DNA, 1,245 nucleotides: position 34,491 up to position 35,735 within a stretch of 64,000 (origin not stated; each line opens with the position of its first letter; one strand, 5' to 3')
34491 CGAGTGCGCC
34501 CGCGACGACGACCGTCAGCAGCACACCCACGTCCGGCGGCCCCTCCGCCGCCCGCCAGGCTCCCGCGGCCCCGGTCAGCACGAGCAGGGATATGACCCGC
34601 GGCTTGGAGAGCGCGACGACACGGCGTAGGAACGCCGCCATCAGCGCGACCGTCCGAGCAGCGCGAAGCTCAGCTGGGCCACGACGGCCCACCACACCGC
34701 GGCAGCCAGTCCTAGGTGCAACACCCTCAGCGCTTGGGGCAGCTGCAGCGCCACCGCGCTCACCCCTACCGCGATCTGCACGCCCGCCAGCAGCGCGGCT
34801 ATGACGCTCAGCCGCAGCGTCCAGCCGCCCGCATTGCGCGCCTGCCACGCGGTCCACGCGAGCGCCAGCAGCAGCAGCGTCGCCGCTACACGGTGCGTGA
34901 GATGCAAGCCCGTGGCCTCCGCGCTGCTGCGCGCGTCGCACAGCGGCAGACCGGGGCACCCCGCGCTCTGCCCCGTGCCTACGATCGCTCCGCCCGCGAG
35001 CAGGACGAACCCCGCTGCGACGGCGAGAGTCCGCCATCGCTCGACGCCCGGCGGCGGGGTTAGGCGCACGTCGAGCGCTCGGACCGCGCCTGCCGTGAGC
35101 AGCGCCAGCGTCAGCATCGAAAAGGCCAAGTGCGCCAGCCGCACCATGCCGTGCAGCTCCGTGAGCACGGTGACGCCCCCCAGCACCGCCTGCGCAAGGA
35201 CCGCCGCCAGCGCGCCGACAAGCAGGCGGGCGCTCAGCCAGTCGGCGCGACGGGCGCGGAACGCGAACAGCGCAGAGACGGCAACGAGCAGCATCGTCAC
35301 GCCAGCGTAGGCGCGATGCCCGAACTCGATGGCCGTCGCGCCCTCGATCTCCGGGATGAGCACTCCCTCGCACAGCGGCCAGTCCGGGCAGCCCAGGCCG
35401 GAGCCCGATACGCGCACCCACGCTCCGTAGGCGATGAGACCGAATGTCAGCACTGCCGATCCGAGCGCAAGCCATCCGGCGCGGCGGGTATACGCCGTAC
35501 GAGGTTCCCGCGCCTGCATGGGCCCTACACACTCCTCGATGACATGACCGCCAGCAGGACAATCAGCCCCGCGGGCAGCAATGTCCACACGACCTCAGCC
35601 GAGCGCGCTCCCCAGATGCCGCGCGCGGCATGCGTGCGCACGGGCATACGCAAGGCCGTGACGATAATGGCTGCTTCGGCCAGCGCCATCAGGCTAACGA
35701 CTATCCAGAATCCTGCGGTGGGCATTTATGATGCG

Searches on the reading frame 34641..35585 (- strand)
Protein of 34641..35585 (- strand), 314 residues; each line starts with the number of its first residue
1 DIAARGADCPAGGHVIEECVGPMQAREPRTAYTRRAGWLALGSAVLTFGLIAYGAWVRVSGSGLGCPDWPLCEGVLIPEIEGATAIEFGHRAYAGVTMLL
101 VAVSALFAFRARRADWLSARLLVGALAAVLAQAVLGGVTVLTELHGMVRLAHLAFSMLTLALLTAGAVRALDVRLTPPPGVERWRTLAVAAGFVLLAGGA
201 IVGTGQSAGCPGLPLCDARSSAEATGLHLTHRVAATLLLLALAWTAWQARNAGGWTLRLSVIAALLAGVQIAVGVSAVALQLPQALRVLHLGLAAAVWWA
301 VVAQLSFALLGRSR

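Call 41: search_protein_families(library=pfam, proteins=[window:34641-35585:-], max_evalue=0.001)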
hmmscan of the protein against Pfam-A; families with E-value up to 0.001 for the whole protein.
window:34641-35585:- (314 aa): 1 family
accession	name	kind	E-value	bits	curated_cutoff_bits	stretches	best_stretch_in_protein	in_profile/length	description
PF02628.20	COX15-CtaA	-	1e-29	104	29.9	1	38-301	2-321/322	Cytochrome oxidase assembly protein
